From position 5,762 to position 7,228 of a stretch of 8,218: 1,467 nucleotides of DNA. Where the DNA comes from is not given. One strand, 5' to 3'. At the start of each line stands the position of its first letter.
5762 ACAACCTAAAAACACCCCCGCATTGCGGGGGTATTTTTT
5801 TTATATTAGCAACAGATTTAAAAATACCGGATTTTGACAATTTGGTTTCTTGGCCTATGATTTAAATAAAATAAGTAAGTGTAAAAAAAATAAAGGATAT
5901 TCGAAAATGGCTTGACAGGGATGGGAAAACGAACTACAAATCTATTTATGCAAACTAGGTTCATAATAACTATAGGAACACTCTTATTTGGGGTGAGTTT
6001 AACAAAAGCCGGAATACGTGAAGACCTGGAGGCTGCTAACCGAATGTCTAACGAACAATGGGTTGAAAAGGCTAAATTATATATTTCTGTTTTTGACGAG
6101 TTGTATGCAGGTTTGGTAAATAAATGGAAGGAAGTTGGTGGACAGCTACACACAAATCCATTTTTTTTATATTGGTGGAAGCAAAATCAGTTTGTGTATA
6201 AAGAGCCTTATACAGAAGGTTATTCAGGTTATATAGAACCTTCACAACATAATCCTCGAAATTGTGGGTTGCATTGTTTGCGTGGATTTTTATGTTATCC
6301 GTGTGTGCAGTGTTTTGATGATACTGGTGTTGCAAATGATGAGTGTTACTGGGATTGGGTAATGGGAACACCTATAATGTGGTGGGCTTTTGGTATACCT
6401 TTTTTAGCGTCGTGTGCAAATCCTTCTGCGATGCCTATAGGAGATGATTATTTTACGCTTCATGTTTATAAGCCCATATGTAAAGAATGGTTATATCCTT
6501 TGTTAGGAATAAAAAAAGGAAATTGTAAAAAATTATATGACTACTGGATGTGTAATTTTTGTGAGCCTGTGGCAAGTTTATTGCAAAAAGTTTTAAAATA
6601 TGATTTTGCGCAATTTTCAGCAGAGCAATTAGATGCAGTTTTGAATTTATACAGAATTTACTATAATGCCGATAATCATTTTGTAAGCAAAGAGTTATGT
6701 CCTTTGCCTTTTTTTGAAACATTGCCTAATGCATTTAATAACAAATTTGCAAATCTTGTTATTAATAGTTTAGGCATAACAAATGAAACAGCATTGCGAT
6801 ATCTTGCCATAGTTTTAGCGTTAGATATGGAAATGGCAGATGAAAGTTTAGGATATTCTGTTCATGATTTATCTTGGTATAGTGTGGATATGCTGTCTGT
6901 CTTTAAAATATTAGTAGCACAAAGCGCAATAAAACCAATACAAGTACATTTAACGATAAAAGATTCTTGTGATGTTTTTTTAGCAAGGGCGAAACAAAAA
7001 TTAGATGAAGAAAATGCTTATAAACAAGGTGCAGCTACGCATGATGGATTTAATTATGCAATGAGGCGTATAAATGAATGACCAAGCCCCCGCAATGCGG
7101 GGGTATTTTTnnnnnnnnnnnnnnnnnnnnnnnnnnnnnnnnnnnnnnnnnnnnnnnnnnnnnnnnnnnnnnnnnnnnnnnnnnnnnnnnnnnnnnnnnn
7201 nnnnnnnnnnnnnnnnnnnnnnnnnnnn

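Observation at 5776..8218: Tandem cassette array: a conserved regulatory and signal-peptide module fused to divergent Cys/Trp-rich secreted proteins, interleaved with a glycine-zipper gene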

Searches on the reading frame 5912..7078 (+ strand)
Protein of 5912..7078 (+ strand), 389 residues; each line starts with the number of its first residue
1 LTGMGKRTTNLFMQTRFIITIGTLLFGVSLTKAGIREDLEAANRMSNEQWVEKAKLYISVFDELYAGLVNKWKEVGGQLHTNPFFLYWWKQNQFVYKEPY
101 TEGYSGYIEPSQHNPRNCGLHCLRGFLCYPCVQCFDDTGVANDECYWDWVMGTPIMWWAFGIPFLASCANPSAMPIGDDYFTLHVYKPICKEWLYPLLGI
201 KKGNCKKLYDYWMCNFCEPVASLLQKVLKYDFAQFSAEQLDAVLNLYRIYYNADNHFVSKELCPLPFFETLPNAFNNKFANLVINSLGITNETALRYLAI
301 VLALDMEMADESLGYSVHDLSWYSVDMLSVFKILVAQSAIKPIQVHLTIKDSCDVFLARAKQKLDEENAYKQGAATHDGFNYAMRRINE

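Call 11: search_protein_families(library=pfam, proteins=[window:5948-7078:+], max_evalue=0.1)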
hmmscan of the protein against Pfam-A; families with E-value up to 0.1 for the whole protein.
window:5948-7078:+ (377 aa): 0 families

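Call 12: search_protein_families(library=ncbifam, proteins=[window:5948-7078:+], max_evalue=0.1)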
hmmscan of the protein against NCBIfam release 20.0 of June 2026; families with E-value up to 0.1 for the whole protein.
window:5948-7078:+ (377 aa): 0 families

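Call 14: find_encoding_contigs(protein=window:5912-7078:+, flank=10000, max_places=6)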
Protein window:5912-7078:+ (389 aa): no gene with exactly this product is on record in the collection.

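Call 16: find_encoding_contigs(protein=window:5948-7078:+, flank=10000, max_places=6)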
Protein window:5948-7078:+ (377 aa): no gene with exactly this product is on record in the collection.

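Call 18: find_homologous_proteins(query=window:5948-7078:+, max_evalue=0.001)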
Query window:5948-7078:+ (377 aa): 6 proteins with E <= 0.001 among 1858 candidates.
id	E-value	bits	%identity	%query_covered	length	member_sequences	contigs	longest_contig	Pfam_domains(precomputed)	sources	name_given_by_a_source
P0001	4.0e-266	900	100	100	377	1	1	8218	-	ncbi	ncbi:MAG: hypothetical protein ACLRFH_01810 [Opitutales bacterium]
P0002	5.4e-165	567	65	100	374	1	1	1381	-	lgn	-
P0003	6.8e-133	461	57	97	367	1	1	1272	-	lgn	-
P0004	5.2e-131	455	55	99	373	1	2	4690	-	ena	-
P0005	2.2e-12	65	52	16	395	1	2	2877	-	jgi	-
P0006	1.4e-10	59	23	95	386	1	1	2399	-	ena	-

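Call 25: find_encoding_contigs(protein=P0004, flank=10000, max_places=4)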
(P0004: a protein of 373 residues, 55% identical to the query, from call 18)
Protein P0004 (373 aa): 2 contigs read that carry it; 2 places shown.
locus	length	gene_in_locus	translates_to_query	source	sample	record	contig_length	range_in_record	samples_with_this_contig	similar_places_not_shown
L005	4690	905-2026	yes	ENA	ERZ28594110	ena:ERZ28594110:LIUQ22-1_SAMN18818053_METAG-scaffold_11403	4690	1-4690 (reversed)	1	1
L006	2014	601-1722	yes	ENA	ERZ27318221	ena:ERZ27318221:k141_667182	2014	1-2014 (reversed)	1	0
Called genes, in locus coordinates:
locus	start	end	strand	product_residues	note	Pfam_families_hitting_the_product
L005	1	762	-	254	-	?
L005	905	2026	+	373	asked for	-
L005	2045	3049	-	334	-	-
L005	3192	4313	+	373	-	-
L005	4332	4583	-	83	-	-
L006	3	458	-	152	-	?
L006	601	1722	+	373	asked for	-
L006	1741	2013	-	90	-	?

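Call 26: find_encoding_contigs(protein=P0005, flank=10000, max_places=4)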
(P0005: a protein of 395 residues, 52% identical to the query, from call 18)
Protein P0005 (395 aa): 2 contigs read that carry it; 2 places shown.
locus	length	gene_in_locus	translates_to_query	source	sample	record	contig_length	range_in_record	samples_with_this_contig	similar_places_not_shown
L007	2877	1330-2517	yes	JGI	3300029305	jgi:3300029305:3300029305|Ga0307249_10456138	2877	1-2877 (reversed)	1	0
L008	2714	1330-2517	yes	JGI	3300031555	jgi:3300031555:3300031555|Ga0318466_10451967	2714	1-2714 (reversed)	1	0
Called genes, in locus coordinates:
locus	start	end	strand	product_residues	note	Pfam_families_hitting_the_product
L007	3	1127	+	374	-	?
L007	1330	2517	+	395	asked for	-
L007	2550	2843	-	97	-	PF04888:SseC (weak)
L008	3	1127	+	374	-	?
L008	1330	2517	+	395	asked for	-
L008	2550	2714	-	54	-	?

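Call 44: search_solved_structures(query=A4, max_evalue=1)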
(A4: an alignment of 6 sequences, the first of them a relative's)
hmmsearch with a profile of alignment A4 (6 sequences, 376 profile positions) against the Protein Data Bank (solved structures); distinct sequences matched with E-value up to 1: 0.

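Call 48: search_protein_representatives(alignment_id=A4)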
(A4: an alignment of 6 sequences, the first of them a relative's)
Query: 6 sequences, 376 profile positions. Proteins with E-value up to 0.001 (for the whole library): 45; up to 1e-10: 26; up to 1e-30: 5. The best 45 are listed.
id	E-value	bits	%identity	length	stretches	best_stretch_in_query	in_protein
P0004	5.1e-189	644.3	-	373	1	1-376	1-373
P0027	1.7e-94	333.3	-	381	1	1-369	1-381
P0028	7.2e-72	258.8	-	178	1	1-182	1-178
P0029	1.1e-71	258.2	-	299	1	69-369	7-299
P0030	2.6e-43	164.8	-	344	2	1-107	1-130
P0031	5.3e-30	121.0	-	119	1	257-368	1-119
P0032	5.3e-28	114.4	-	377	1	8-363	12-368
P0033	7.2e-23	97.5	-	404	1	11-364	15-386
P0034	2.3e-22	95.9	-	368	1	8-350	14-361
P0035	2.8e-22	95.6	-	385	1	23-346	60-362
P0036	1.3e-21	93.4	-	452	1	2-314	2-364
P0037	1.6e-18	83.2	-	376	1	3-365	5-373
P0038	4.7e-18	81.7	-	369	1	20-365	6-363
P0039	1.3e-16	76.9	-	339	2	175-338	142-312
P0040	1.0e-15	74.0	-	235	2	1-85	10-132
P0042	2.4e-15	72.8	-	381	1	112-330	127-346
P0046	3.7e-13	65.5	-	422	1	162-317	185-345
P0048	5.2e-13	65.1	-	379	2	5-241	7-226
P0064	3.7e-07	45.8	-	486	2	38-82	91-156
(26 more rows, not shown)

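Call 50: find_encoding_contigs(protein=P0040, flank=10000, max_places=6)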
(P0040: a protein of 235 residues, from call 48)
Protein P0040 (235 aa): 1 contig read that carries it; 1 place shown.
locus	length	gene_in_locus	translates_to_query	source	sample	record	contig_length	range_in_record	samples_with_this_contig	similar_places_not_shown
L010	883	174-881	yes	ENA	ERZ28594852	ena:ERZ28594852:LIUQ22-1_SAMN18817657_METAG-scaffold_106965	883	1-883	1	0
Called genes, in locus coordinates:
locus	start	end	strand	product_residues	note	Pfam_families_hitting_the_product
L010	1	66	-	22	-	?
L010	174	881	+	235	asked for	?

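Call 55: search_protein_families(library=pfam, alignment_id=A6, max_evalue=0.05)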
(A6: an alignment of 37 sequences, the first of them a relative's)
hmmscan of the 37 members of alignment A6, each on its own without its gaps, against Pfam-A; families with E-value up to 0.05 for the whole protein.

A. member 1, P0001 (377 aa): 0 families

B. families by the number of members that match (of 37 scanned): 5 families
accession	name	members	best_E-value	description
PF02820.24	MBT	1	0.02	mbt repeat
PF18735.6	HEPN_RiboL-PSP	1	0.026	RiboL-PSP-HEPN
PF05135.19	Phage_connect_1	1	0.031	Phage gp6-like head-tail connector protein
PF10216.14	ChpXY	1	0.036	CO2 hydration protein (ChpXY)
PF13047.11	DUF3907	1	0.044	Protein of unknown function (DUF3907)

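Call 56: find_related_loci(query=A4, collection=metagenome_contigs, flank=10000)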
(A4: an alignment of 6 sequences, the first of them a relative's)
Query A4 (377 aa) in metagenome_contigs; peptide patterns used: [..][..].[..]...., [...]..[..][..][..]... (x = any residue, [..] = any of these).
113 stretches matched a pattern, but none encodes a relative of the query by tblastn (E <= 1e-3).

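Call 59: find_encoding_contigs(protein=P0030, flank=10000, max_places=6)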
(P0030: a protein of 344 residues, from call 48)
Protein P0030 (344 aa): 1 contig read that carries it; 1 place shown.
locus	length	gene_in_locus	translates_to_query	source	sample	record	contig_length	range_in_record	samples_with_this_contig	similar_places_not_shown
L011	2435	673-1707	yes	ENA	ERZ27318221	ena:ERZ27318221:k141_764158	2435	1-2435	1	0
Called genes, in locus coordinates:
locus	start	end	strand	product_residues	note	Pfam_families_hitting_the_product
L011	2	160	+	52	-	?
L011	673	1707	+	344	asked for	-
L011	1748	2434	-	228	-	?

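Call 61: predict_structure(alignment_id=A6)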
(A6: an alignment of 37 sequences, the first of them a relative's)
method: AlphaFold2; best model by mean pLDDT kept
length: 377 residues; sequences in the alignment: 37
mean_pLDDT: 79.4   pTM: 0.77
mean pLDDT of the five models: 79.4, 79.2, 78.9, 78.5, 78.2
residues with pLDDT >= 90: 207; 70-90: 48; 50-70: 38; < 50: 84
segments of 3 or more residues with pLDDT < 50: 1-5, 7-10, 12-19, 89-92, 101-128, 132-165
pLDDT, mean of each block of 10 residues (from residue 1): 45 47 93 98 98 93 81 91 67 54 40 40 45 48 46 43 53 84 93 93 98 98 98 98 77 94 98 98 98 94 96 97 97 98 97 90 73 58
secondary structure, 60 per line:
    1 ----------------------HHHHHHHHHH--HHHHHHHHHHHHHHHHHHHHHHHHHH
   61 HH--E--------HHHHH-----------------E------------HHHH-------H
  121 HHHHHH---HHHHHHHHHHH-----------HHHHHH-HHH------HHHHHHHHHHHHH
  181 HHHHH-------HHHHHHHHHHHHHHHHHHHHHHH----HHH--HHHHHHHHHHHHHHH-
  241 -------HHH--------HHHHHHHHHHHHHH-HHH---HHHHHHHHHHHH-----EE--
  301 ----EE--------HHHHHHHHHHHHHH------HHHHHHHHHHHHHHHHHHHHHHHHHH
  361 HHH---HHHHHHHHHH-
elements in order: H23-32 H35-62 H74-78 H109-112 H120-126 H130-140 H152-157 H168-185 H193-215 H225-239 H259-272 H280-291 H315-328 H335-363 H367-376
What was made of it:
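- The AF2 model has pLDDT 79 and is all-alpha (call 61).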

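Call 65: fold_search(model_id=the predicted structure, library=pdb)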
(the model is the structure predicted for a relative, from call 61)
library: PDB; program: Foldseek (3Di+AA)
matches with E <= 10: 146; with E <= 0.001: 0
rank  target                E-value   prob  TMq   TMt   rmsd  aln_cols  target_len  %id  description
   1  4hzk_B                1.3e+00  0.25  0.18  0.08  12.8       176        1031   15  Crystal structure of free CRM1 (crystal form 2) (released 2013-01-23)
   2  4imi_C                1.4e+00  0.14  0.17  0.19  15.4       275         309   14  Novel Modifications on C-terminal Domain of RNA Polymerase II can Fine- tune the Phosphatase Activity of Ssu72. (released 2013-08-07)
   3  8whl_C                1.7e+00  0.11  0.15  0.21  14.2       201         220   10  Crystal structure of CLASP2 in complex with CENP-E (released 2024-08-28)
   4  3gs3                  1.8e+00  0.16  0.19  0.26  12.8       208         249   13  Structure of the N-terminal HEAT Domain of Symplekin from D. melanogaster (released 2009-07-14)
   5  9l4c_B                1.9e+00  0.08  0.14  0.08  18.1       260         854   10  ATR Spiral -ATRIP bound with RP-3500 (released 2025-05-21)
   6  9hcj_P0               1.9e+00  0.04  0.12  0.07  28.0       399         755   12  D. discoideum nuclear pore complex (released 2024-12-25)
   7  7obl_A                2.2e+00  0.16  0.17  0.25  11.0       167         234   12  Crystal structure of 14-3-3 sigma in complex with PKR phosphopeptide and stabilizer Fusicoccin-A (released 2022-05-04)
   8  4ffb_C                2.6e+00  0.08  0.13  0.19  15.6       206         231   14  A TOG:alpha/beta-tubulin Complex Structure Reveals Conformation-Based Mechanisms For a Microtubule Polymerase (released 2012-08-15)
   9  8whl_B                2.8e+00  0.08  0.15  0.21  13.9       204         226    9  Crystal structure of CLASP2 in complex with CENP-E (released 2024-08-28)
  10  7rwc_A                2.8e+00  0.04  0.12  0.09  16.7       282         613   12  AP2 bound to the APA domain of SGIP and heparin; partial signal subtraction and symmetry expansion (released 2022-03-30)
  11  5j2z                  3.2e+00  0.06  0.11  0.09  17.9       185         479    8  PRV UL37 N-terminal half (R2 mutant) (released 2017-10-04)
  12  5nwk_B                3.5e+00  0.08  0.16  0.20  11.5       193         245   10  14-3-3c in complex with CPP and fusicoccin (released 2017-11-22)
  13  8whk_A                3.5e+00  0.06  0.15  0.22  14.1       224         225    9  Crystal structure of CLASP2 in complex with LL5beta (released 2024-08-28)
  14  7wtx_K                3.5e+00  0.04  0.12  0.07  15.3       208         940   13  Cryo-EM structure of a human pre-40S ribosomal subunit - State RRP12-B1 (released 2022-10-19)
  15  8e0n_D                3.6e+00  0.12  0.18  0.30  12.3       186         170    9  Homotrimeric variant of tcTRP9, BGL18 (released 2023-04-12)
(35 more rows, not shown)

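Call 66: list_cluster_members(proteins=[P0032, P0033, P0034, P0036, P0037, P0039, P0042, P0046, P0048, P0064])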
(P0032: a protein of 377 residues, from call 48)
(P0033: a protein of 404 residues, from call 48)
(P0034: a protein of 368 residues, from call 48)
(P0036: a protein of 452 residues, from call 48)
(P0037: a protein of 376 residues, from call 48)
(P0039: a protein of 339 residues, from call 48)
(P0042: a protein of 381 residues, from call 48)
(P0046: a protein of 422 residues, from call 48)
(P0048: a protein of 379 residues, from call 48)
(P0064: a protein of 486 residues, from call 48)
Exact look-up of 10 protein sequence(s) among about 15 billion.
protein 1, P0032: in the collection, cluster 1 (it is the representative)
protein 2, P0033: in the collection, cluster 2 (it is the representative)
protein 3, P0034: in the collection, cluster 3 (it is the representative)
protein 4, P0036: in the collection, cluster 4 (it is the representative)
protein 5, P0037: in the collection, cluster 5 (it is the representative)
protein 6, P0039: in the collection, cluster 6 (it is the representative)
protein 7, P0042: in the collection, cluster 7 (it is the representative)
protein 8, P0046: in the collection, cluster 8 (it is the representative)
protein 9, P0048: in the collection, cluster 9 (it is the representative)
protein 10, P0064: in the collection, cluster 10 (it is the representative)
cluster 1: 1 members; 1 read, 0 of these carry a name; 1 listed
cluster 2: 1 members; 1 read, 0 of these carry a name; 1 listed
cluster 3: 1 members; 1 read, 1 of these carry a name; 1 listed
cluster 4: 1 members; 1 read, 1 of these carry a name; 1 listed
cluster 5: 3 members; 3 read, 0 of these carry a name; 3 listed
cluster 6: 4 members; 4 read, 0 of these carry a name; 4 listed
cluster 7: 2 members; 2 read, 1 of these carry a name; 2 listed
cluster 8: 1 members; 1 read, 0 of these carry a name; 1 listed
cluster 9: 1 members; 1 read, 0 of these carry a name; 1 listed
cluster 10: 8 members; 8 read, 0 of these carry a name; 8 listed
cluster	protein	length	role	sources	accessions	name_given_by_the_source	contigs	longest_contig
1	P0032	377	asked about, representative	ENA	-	-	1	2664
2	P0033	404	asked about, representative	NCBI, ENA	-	-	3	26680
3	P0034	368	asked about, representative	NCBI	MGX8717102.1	MAG: hypothetical protein ACSW8C_03890 [bacterium]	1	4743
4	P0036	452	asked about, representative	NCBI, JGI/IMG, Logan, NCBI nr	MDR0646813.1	MAG: hypothetical protein LBF43_00040 [Puniceicoccales bacterium] | hypothetical protein | hypothetical protein [Puniceicoccales bacterium]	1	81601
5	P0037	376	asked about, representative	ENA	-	-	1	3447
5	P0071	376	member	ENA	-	-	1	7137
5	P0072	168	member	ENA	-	-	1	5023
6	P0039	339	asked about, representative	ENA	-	-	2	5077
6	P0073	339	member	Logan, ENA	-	-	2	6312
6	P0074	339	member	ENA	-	-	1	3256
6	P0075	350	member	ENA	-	-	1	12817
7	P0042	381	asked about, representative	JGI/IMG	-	hypothetical protein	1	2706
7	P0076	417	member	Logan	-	-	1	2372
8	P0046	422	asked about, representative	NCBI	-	-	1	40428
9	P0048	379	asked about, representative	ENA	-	-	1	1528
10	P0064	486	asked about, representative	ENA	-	-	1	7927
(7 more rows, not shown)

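Call 67: find_encoding_contigs(protein=P0036, flank=10000, max_places=3)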
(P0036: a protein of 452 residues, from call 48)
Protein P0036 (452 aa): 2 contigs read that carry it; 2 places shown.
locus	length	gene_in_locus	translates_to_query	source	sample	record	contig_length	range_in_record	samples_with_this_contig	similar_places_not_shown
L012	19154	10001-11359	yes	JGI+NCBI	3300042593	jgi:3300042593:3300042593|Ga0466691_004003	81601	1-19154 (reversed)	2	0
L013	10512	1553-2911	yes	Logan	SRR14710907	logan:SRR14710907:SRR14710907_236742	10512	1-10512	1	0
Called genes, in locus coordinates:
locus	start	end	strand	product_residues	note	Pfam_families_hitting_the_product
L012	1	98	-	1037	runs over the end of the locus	PF00873:ACR_tran, PF02355:SecD_SecF_C (faint)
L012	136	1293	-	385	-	PF25917:BSH_RND, PF25944:Beta-barrel_RND (faint), PF25876:HH_MFP_RND, PF25967:RND-MFP_C, PF25989:YknX_C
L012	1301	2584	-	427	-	PF02321:OEP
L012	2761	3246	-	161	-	PF02870:Methyltransf_1N (weak), PF01035:DNA_binding_1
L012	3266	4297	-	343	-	PF07719:TPR_2 (faint), PF13428:TPR_14 (faint), PF13174:TPR_6 (faint), PF13432:TPR_16 (faint), PF13525:YfiO (weak)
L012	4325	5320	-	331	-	PF08392:FAE1_CUT1_RppA, PF00108:Thiolase_N (weak), PF08545:ACP_syn_III, PF08541:ACP_syn_III_C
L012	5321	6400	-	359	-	PF02504:FA_synthesis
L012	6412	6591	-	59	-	PF01783:Ribosomal_L32p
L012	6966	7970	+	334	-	PF03462:PCRF, PF00472:RF-1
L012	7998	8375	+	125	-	PF01648:ACPS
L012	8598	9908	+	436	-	PF00324:AA_permease, PF13520:AA_permease_2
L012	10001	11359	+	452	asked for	-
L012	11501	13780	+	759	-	PF04932:Wzy_C, PF13431:TPR_17 (faint)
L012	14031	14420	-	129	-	-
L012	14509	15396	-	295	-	PF02899:Phage_int_SAM_1, PF13495:Phage_int_SAM_4 (weak), PF00589:Phage_integrase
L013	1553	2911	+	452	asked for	-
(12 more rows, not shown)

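Call 78: search_protein_families(library=padloc, proteins=[P0001, P0040], max_evalue=0.01)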
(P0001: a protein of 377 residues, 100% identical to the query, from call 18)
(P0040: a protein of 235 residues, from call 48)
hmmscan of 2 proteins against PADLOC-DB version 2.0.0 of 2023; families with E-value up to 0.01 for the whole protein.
P0001 (377 aa): 0 families

P0040 (235 aa): 0 families

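Call 79: search_protein_families(library=phrogs, proteins=[P0001, P0040], max_evalue=0.01)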
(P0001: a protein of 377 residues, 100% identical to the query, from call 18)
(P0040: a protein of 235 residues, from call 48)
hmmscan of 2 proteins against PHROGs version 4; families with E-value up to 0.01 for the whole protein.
P0001 (377 aa): 0 families

P0040 (235 aa): 0 families
